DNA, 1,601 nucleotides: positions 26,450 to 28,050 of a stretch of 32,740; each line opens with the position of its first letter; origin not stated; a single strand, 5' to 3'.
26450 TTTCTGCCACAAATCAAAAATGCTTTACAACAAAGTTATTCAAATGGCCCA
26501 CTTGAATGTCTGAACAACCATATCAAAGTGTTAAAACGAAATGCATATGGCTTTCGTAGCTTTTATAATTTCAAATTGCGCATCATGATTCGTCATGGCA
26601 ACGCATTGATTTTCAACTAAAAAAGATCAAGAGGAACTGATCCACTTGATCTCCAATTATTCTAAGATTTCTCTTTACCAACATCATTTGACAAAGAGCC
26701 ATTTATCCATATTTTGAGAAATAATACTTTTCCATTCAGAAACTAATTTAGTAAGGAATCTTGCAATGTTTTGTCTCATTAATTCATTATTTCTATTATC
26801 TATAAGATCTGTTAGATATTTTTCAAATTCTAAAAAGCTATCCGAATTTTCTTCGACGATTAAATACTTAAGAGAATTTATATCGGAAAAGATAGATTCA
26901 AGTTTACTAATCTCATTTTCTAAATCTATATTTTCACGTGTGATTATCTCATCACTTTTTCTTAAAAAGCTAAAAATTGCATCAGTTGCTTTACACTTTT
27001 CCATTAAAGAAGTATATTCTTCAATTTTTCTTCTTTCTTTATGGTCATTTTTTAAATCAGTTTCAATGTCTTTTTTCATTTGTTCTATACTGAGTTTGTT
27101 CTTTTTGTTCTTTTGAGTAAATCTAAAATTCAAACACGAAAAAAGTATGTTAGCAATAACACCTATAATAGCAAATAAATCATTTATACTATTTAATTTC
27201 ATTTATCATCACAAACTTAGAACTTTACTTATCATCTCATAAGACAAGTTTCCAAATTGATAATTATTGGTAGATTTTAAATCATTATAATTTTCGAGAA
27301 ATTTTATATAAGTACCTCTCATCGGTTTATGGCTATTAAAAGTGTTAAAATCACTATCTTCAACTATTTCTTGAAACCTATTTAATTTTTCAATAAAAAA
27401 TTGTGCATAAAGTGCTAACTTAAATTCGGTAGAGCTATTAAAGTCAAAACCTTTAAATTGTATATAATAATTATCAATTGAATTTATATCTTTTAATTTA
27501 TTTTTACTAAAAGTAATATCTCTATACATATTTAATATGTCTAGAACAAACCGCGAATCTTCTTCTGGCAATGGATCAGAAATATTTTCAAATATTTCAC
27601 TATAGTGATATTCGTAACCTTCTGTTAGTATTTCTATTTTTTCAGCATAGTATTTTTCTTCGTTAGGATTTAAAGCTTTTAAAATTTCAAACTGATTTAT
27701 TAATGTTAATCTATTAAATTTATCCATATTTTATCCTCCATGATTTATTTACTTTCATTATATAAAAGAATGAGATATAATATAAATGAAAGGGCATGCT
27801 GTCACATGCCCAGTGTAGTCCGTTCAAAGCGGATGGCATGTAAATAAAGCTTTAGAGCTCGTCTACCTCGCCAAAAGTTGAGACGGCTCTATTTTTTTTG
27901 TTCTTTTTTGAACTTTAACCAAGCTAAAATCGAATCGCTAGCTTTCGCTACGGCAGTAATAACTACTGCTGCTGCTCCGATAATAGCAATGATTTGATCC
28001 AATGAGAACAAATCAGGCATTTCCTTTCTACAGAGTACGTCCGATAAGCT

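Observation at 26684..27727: Extremely AT-rich two-gene operon: YfbU-family protein plus membrane-anchored coiled-coil protein — candidate uncharacterised defence/abortive-infection-like module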

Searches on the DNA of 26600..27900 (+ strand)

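Call 7: search_dna_similar(query=window:26600-27900:+, collection=plasmids, mode=near, max_rows=30)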
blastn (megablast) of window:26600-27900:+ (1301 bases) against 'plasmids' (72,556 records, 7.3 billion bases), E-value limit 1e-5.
Records with a match: 484; places in all: 638; records where one place covers at least 80% of the query: 135.
Best place of each record, by identity: >=99% 412; 95-99% 62; 90-95% 8; 80-90% 2.
By first word of the organism name: Enterococcus 477; Lactococcus 3; Staphylococcus 3; Klebsiella 1.
By predicted mobility (MOB-suite, as given by PLSDB): non-mobilizable 223; conjugative 171; mobilizable 90.
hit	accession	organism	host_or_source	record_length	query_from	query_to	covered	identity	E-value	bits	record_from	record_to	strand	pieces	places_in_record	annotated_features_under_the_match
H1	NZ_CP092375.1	Enterococcus faecium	dog,Cell culture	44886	102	1301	92%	100.0%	0e+0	2225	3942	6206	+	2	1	IS30 family transposase | YfbU family protein | hypothetical protein (x2)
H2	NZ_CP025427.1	Enterococcus faecium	WGS,fodder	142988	102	1301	92%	100.0%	0e+0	2217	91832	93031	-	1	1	YfbU family protein | hypothetical protein (x2)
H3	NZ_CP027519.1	Enterococcus faecium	Homo sapiens,blood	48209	102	1301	92%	100.0%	0e+0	2217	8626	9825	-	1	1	YfbU family protein | hypothetical protein (x2)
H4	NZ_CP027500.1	Enterococcus faecium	Homo sapiens,not_blood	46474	102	1301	92%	100.0%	0e+0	2217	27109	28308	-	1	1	YfbU family protein | hypothetical protein (x2)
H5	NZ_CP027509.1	Enterococcus faecium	Homo sapiens,not_blood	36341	102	1301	92%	100.0%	0e+0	2217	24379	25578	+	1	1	YfbU family protein | hypothetical protein (x2)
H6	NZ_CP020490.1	Enterococcus faecium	Homo sapiens,human,urine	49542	102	1301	92%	100.0%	0e+0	2217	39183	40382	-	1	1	YfbU family protein | hypothetical protein (x2)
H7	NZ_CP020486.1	Enterococcus faecium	Homo sapiens,human,urine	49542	102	1301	92%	100.0%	0e+0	2217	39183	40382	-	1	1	YfbU family protein | hypothetical protein (x2)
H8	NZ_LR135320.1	Enterococcus faecium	-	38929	102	1301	92%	100.0%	0e+0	2217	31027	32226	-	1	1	YfbU family protein | hypothetical protein (x2)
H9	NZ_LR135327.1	Enterococcus faecium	-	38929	102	1301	92%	100.0%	0e+0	2217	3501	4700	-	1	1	YfbU family protein | hypothetical protein (x2)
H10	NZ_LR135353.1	Enterococcus faecium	-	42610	102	1301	92%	100.0%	0e+0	2217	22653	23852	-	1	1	YfbU family protein | hypothetical protein (x2)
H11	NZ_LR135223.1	Enterococcus faecium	-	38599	102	1301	92%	100.0%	0e+0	2217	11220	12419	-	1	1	YfbU family protein | hypothetical protein (x2)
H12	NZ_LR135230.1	Enterococcus faecium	-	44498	102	1301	92%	100.0%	0e+0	2217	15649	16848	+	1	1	YfbU family protein | hypothetical protein (x2)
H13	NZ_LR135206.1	Enterococcus faecium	-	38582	102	1301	92%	100.0%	0e+0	2217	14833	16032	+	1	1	YfbU family protein | hypothetical protein (x2)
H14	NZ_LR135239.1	Enterococcus faecium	-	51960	102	1301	92%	100.0%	0e+0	2217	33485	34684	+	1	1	YfbU family protein | hypothetical protein (x2)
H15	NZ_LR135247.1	Enterococcus faecium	-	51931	102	1301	92%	100.0%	0e+0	2217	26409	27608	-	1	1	YfbU family protein | hypothetical protein (x2)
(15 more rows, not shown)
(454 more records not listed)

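Call 8: search_dna_similar(query=window:26600-27900:+, collection=phages, mode=distant, max_rows=15)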
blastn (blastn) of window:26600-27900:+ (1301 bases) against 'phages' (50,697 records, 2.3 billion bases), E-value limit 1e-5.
Records with a match: 2; places in all: 2; records where one place covers at least 80% of the query: 0.
Best place of each record, by identity: 95-99% 1; 60-80% 1.
By first word of the organism name: Enterococcus 2.
By host as written in the record: - 1; Enterococcus faecalis 1.
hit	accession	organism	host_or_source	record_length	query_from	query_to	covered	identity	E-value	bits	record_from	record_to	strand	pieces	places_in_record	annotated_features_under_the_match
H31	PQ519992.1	Enterococcus phage IME_EF3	-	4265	21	100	6%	79.0%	4e-7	64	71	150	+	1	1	record has no annotation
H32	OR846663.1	Enterococcus phage Efs 1-1-1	Enterococcus faecalis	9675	56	107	4%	98.1%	4e-14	87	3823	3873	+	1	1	record has no annotation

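Call 9: get_annotated_region(hit=H3, flank=8000)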
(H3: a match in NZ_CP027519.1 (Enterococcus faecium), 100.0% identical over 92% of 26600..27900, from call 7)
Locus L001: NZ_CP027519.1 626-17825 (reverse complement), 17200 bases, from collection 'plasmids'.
description: Enterococcus faecium strain AUSMDU00004024 plasmid unnamed2, complete sequence
organism: Enterococcus faecium (NCBI taxid 1352)
taxonomy: Bacteria; Bacillota; Bacilli; Lactobacillales; Enterococcaceae; Enterococcus; Enterococcus faecium
host: -; source: Homo sapiens,blood; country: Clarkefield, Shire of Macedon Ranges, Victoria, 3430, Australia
typing (MOB-suite, as given by PLSDB): non-mobilizable; replicon Inc18,rep_cluster_1118,rep_cluster_185
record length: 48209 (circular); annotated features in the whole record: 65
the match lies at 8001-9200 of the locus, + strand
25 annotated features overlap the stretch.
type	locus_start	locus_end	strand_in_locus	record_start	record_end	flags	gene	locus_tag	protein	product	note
CDS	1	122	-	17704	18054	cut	-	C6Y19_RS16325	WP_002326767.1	hypothetical protein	-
CDS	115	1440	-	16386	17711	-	-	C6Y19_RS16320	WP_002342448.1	Y-family DNA polymerase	-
CDS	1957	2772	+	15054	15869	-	-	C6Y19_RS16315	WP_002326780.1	helix-turn-helix domain-containing protein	-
CDS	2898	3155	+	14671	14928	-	-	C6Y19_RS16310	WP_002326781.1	hypothetical protein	-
CDS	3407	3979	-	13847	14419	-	-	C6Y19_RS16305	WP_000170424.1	recombinase family protein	GO:0006310 - DNA recombination [Evidence IEA]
CDS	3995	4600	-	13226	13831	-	-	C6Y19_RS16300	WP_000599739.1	protein adenylyltransferase Fic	-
CDS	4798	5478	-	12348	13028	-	-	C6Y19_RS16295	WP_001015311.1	IS6-like element IS1216 family transposase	GO:0006313 - DNA transposition [Evidence IEA]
CDS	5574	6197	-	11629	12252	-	-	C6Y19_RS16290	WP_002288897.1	recombinase family protein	GO:0006310 - DNA recombination [Evidence IEA]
CDS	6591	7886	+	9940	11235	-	-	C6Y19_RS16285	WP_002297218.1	ISL3-like element ISEfa11 family transposase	GO:0006313 - DNA transposition [Evidence IEA]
CDS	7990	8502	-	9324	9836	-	-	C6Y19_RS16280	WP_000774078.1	hypothetical protein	-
CDS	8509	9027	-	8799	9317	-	-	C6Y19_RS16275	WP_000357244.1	YfbU family protein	-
CDS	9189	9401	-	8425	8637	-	-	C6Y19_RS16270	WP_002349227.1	hypothetical protein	-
CDS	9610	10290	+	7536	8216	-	-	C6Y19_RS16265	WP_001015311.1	IS6-like element IS1216 family transposase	GO:0006313 - DNA transposition [Evidence IEA]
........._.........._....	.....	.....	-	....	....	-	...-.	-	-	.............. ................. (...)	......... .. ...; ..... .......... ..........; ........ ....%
CDS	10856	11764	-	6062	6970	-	-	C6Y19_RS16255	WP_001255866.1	aminoglycoside nucleotidyltransferase ANT(6)-Ia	-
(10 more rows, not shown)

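Call 10: get_annotated_region(hit=H2, flank=8000)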
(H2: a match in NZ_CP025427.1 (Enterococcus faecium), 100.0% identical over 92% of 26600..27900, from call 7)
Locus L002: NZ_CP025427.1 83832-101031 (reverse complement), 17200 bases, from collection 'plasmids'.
description: Enterococcus faecium strain SC4 plasmid p2, complete sequence
organism: Enterococcus faecium (NCBI taxid 1352)
taxonomy: Bacteria; Bacillota; Bacilli; Lactobacillales; Enterococcaceae; Enterococcus; Enterococcus faecium
host: -; source: WGS,fodder; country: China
typing (MOB-suite, as given by PLSDB): non-mobilizable; replicon rep_cluster_185
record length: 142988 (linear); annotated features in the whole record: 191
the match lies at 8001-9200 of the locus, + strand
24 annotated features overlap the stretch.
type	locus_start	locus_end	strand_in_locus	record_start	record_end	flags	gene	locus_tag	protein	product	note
CDS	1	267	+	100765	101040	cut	prgO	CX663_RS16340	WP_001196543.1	DNA segregation protein PrgO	-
CDS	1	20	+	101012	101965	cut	-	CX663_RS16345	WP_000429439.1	ParA family protein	-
CDS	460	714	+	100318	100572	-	-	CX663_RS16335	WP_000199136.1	transposase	GO:0006313 - DNA transposition [Evidence IEA]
CDS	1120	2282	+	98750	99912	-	-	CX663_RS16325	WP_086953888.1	IS3 family transposase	-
CDS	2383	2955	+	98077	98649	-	-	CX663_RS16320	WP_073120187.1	IS3 family transposase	-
CDS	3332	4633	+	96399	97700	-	-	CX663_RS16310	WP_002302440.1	ISL3 family transposase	-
CDS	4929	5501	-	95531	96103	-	-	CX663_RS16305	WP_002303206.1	recombinase family protein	GO:0006310 - DNA recombination [Evidence IEA]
CDS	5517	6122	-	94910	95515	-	-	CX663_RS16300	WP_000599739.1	protein adenylyltransferase Fic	-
CDS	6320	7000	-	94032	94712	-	-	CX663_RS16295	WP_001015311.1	IS6-like element IS1216 family transposase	GO:0006313 - DNA transposition [Evidence IEA]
CDS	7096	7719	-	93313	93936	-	-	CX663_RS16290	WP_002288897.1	recombinase family protein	GO:0006310 - DNA recombination [Evidence IEA]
CDS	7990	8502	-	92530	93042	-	-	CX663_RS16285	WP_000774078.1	hypothetical protein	-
CDS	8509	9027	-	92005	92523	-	-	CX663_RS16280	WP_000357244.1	YfbU family protein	-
CDS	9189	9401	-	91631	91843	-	-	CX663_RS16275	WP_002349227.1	hypothetical protein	-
CDS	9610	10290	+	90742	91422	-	-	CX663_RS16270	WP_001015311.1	IS6-like element IS1216 family transposase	GO:0006313 - DNA transposition [Evidence IEA]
CDS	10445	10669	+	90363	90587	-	-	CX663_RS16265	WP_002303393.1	helix-turn-helix transcriptional regulator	-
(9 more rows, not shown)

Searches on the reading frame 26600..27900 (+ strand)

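Call 58: search_solved_structures(query=A3, max_evalue=1)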
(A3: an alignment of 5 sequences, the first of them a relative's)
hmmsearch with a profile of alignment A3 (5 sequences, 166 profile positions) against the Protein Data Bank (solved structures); distinct sequences matched with E-value up to 1: 17.
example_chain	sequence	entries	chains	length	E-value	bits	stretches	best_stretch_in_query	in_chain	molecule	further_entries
3iv1_A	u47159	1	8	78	0.00067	22.7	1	13-87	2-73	Tumor susceptibility gene 101 protein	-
4rzp_A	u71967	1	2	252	0.0042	20.2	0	125-163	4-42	Engineered Protein OR366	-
7ux9_P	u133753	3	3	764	0.22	14.6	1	78-150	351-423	ATP-dependent DNA helicase DDM1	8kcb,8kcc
8wh5_K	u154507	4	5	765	0.22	14.6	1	78-150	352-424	ATP-dependent DNA helicase DDM1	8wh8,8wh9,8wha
8j90_K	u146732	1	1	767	0.22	14.5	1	78-150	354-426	ATP-dependent DNA helicase DDM1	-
8skz_A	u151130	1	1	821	0.24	14.4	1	78-150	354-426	ATP-dependent DNA helicase DDM1,Lymphoid-specific helicase chimera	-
4ue5_B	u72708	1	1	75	0.36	13.9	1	59-103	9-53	SRP14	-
6dm9_A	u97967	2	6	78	0.38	13.8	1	55-114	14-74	DHD15_extended_A | DHD15_closed_A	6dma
7uv8_V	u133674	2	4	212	0.58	13.2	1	62-127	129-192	E3 ubiquitin-protein ligase BRE1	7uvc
4aeq_A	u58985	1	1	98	0.6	13.1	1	75-115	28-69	COLICIN-M IMMUNITY PROTEIN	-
6o8w_o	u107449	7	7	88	0.66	13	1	35-88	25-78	30S ribosomal protein S15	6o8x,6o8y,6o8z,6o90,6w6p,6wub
2xgl_A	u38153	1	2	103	0.66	13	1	75-115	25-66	COLICIN-M IMMUNITY PROTEIN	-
7nhk_p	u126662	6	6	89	0.72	12.9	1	35-88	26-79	30S ribosomal protein S15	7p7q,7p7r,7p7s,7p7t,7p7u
2zic_A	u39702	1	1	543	0.78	12.8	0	74-123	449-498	Dextran glucosidase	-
2zid_A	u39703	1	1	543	0.78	12.8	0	74-123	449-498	Dextran glucosidase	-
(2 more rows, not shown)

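Call 80: search_dna_similar(query=L002:7993-8502:-, collection=plasmids, mode=protein, max_rows=60, rows=spread, max_evalue=0.001)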
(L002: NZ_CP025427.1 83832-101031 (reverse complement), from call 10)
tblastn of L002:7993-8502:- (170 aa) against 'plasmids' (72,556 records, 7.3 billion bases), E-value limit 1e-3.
Records with a match: 160; places in all: 164; records where one place covers at least 80% of the query: 149.
Best place of each record, by identity: >=99% 148; 95-99% 2; 90-95% 2; 80-90% 7; <60% 1.
By first word of the organism name: Enterococcus 160.
By predicted mobility (MOB-suite, as given by PLSDB): mobilizable 70; non-mobilizable 64; conjugative 26.
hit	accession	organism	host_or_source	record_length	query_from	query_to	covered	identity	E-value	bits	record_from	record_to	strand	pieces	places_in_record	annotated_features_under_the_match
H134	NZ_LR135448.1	Enterococcus faecium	-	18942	1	170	100%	100.0%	1e-103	332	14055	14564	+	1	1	hypothetical protein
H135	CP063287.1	Enterococcus faecium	Homo sapiens,rectal swab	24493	1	170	100%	100.0%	1e-103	332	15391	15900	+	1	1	hypothetical protein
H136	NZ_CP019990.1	Enterococcus faecium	Homo sapiens,rectal swab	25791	1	170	100%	100.0%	1e-103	332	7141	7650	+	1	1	hypothetical protein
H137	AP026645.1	Enterococcus faecium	Homo sapiens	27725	1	170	100%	100.0%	1e-103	332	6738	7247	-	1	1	hypothetical protein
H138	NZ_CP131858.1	Enterococcus faecium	Homo sapiens,culture,blood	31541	1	170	100%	100.0%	1e-103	332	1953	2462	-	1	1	hypothetical protein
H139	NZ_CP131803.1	Enterococcus faecium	Homo sapiens,culture,blood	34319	1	170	100%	100.0%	1e-103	332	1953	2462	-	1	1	hypothetical protein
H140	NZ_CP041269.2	Enterococcus faecium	Homo sapiens,feces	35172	1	170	100%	100.0%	1e-103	332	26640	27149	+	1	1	hypothetical protein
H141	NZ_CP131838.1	Enterococcus faecium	-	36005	1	170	100%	100.0%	1e-103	332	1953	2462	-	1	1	hypothetical protein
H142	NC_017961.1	Enterococcus faecium DO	Homo sapiens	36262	1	170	100%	100.0%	1e-103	332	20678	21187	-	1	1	hypothetical protein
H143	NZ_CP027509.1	Enterococcus faecium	Homo sapiens,not_blood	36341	1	170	100%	100.0%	1e-103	332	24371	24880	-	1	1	hypothetical protein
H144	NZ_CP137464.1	Enterococcus faecium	Chicken,feces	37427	1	170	100%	100.0%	1e-103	332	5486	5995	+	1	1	hypothetical protein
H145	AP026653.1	Enterococcus faecium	-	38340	1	170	100%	100.0%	1e-103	332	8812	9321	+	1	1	hypothetical protein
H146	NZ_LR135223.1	Enterococcus faecium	-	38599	1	170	100%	100.0%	1e-103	332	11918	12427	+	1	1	hypothetical protein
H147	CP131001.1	Enterococcus faecium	Homo sapiens,blood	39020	1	170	100%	100.0%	1e-103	332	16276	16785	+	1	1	none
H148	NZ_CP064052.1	Enterococcus faecium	Homo sapiens,rectal swab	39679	1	170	100%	100.0%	1e-103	332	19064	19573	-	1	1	hypothetical protein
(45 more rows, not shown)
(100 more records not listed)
